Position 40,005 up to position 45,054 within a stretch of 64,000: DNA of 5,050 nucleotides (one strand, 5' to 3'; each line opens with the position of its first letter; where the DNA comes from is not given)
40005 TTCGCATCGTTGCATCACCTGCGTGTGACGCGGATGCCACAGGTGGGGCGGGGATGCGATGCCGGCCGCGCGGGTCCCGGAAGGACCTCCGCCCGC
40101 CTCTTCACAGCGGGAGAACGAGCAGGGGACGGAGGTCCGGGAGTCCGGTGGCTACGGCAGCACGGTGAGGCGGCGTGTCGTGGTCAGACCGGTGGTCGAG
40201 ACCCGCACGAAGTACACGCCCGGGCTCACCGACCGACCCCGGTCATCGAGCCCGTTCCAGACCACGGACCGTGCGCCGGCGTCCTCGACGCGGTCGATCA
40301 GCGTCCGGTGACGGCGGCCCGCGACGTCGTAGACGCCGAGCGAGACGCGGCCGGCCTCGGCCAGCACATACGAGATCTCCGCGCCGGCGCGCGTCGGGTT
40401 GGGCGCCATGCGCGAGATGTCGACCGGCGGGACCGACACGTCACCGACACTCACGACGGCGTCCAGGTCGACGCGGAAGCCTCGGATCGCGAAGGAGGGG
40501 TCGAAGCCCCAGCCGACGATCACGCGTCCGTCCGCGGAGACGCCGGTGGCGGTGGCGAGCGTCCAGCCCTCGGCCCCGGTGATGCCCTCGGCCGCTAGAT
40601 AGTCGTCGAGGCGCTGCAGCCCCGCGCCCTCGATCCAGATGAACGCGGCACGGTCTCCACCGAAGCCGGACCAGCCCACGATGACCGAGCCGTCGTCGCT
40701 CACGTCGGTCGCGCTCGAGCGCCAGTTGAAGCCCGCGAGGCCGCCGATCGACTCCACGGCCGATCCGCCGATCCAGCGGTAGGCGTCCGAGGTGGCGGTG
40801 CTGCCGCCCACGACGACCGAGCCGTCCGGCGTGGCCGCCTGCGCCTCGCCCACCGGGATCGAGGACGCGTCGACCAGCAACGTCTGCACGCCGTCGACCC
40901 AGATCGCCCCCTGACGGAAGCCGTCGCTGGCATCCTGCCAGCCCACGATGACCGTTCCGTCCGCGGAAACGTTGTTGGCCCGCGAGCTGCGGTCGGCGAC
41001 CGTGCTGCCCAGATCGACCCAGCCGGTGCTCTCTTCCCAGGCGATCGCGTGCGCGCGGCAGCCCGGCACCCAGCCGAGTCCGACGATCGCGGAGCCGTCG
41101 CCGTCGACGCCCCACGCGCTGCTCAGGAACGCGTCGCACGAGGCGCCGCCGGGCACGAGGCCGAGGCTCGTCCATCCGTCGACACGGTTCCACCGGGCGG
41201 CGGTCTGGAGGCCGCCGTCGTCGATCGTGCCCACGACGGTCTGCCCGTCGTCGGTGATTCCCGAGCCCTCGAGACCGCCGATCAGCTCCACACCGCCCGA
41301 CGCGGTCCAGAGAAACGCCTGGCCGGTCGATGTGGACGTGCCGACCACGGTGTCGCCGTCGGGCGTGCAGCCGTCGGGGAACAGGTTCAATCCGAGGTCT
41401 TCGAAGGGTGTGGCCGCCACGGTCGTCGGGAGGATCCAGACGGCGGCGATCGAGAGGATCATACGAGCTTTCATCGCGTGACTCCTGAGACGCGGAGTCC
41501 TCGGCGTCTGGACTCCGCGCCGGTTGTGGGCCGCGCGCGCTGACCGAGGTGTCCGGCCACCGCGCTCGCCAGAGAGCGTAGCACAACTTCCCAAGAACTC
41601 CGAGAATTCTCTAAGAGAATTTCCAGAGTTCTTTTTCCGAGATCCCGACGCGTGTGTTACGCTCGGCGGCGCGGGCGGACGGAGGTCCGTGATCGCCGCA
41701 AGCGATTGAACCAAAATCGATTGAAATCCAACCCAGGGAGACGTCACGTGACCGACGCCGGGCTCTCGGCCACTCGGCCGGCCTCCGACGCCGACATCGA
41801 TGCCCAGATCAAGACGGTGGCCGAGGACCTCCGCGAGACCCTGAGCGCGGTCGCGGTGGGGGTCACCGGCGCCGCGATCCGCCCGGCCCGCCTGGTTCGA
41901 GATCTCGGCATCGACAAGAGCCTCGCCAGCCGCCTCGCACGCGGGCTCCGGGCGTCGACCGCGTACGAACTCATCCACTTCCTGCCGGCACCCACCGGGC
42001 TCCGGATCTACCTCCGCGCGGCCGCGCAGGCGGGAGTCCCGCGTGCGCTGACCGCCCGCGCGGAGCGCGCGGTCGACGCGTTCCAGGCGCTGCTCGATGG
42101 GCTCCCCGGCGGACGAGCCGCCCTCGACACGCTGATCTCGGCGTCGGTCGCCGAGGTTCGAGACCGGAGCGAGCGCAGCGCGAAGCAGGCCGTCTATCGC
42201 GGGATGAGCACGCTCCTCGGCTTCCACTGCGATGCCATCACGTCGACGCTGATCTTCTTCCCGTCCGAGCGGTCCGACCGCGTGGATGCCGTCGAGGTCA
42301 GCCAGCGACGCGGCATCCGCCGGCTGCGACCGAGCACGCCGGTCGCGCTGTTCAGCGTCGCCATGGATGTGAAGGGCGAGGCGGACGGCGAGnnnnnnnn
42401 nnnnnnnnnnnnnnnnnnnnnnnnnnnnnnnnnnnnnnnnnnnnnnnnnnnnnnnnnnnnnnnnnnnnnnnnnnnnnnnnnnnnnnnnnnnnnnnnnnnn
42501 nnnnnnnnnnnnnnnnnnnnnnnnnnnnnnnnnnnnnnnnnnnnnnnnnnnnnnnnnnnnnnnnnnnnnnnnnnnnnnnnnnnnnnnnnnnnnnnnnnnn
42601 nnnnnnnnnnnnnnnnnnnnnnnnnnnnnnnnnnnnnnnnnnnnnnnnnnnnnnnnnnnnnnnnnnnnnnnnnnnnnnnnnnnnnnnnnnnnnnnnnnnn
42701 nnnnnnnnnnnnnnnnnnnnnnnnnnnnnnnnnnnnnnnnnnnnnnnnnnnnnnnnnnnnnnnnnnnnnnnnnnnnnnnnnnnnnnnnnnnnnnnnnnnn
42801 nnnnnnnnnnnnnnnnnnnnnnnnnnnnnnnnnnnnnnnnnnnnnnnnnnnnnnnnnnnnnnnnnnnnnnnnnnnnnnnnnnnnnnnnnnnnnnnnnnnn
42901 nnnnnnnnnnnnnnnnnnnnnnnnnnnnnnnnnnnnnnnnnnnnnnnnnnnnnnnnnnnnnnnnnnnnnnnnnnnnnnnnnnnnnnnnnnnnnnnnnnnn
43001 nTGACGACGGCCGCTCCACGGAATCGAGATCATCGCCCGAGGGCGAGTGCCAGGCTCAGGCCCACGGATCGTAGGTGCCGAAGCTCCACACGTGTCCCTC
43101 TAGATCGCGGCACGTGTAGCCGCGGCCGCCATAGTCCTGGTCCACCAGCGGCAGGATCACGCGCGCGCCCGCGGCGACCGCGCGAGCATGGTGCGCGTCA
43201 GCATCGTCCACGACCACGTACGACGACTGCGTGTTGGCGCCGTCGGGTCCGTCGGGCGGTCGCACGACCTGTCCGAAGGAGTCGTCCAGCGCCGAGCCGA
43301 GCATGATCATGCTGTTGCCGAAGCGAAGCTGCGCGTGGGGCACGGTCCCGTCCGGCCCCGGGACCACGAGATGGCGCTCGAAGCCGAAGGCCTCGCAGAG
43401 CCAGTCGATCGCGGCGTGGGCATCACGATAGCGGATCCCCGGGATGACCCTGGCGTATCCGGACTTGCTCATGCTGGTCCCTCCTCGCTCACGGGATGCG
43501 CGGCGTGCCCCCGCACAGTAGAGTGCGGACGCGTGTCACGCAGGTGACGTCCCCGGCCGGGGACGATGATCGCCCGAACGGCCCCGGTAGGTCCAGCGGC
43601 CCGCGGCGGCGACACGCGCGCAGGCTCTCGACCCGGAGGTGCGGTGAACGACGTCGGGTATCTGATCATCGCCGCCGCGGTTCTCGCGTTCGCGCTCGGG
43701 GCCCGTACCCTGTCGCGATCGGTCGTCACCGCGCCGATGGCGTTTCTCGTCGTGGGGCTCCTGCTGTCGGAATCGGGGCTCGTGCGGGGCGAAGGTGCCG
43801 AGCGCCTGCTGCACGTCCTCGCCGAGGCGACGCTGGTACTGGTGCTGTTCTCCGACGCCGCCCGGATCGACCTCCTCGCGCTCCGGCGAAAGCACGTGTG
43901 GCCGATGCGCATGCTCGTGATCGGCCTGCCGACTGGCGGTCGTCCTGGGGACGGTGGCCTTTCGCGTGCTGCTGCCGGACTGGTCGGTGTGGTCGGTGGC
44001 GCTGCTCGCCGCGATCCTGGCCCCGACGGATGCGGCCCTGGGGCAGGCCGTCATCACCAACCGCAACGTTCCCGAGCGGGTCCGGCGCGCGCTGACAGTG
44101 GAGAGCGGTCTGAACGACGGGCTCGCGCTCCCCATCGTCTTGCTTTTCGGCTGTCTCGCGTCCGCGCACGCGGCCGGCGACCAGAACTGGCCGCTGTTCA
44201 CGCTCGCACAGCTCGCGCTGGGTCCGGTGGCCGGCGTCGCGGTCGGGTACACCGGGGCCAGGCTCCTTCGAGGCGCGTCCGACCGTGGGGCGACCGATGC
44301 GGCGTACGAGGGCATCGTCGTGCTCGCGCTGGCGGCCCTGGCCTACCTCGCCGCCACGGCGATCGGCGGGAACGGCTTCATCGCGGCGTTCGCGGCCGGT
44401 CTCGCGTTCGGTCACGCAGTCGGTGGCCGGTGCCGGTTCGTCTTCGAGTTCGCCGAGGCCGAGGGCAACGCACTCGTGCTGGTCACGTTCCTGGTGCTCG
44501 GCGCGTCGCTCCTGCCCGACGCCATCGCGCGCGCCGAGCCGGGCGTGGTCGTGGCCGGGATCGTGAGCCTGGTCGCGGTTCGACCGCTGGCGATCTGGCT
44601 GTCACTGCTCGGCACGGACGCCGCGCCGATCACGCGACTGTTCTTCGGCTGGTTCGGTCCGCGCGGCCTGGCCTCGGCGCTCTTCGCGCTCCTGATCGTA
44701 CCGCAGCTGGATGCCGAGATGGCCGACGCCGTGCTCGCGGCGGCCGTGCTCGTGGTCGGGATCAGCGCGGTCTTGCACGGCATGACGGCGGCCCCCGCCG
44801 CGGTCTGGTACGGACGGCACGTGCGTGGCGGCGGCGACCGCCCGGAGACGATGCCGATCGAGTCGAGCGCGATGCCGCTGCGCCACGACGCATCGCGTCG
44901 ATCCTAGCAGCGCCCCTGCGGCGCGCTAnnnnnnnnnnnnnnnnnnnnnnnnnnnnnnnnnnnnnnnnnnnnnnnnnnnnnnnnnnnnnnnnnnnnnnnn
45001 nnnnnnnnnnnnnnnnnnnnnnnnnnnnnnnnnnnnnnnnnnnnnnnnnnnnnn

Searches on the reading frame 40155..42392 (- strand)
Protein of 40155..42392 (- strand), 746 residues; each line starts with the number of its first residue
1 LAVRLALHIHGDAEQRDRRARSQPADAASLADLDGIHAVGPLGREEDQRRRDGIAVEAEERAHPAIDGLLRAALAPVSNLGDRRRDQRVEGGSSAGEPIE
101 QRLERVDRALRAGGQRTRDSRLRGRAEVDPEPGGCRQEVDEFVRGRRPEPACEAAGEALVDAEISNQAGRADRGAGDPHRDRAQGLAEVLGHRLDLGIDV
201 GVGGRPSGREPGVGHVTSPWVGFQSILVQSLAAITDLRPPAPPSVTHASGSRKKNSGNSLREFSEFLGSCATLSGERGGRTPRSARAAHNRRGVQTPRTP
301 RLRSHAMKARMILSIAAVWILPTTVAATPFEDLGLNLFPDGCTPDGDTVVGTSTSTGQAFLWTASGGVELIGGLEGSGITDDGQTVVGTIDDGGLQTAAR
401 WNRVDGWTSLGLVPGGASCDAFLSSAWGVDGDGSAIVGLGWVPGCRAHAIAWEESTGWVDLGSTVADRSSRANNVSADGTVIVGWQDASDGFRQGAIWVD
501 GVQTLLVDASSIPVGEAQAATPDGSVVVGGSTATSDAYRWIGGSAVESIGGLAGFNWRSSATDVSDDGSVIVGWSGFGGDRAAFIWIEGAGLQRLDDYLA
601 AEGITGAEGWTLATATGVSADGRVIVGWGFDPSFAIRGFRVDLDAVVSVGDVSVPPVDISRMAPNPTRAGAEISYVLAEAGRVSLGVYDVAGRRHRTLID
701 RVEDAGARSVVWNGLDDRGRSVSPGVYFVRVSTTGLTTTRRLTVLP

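Call 8: search_protein_families(library=pfam, proteins=[window:40155-42392:-], max_evalue=0.001)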
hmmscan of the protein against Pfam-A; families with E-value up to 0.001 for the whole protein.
window:40155-42392:- (746 aa): 1 family
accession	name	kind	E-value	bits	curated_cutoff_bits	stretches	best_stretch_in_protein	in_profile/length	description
PF13860.13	FlgD_ig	-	7.6e-06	26.3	27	1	678-734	20-76/79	FlgD Ig-like domain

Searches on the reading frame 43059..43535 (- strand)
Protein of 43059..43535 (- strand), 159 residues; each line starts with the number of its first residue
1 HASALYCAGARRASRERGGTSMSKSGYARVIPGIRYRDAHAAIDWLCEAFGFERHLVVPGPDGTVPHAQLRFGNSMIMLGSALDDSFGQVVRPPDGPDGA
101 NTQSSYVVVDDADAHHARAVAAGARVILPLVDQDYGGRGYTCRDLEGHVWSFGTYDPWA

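Call 8: search_protein_families(library=pfam, proteins=[window:43059-43535:-], max_evalue=0.001)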
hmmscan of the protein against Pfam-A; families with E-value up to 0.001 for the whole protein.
window:43059-43535:- (159 aa): 1 family
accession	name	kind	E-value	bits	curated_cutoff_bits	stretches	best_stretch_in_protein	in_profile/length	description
PF00903.31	Glyoxalase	-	2.5e-12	47.7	20.6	1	34-152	7-121/121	Glyoxalase/Bleomycin resistance protein/Dioxygenase superfamily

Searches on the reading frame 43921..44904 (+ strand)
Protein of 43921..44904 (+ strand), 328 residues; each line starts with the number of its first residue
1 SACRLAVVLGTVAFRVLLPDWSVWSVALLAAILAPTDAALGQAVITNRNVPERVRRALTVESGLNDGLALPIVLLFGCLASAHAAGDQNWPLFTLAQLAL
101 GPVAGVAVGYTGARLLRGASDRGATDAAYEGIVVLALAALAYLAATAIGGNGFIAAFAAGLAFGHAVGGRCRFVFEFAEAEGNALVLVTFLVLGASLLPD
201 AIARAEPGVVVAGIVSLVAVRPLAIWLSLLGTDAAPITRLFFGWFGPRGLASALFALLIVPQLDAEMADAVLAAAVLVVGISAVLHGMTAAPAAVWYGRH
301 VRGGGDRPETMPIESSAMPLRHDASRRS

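Call 9: search_protein_families(library=pfam, proteins=[window:43921-44904:+], max_evalue=0.001)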
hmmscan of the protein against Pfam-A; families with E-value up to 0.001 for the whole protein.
window:43921-44904:+ (328 aa): 1 family
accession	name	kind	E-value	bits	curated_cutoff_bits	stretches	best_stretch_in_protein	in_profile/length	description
PF00999.27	Na_H_Exchanger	-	3.6e-27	95.6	26.2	1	7-296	86-375/375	Sodium/hydrogen exchanger, transmembrane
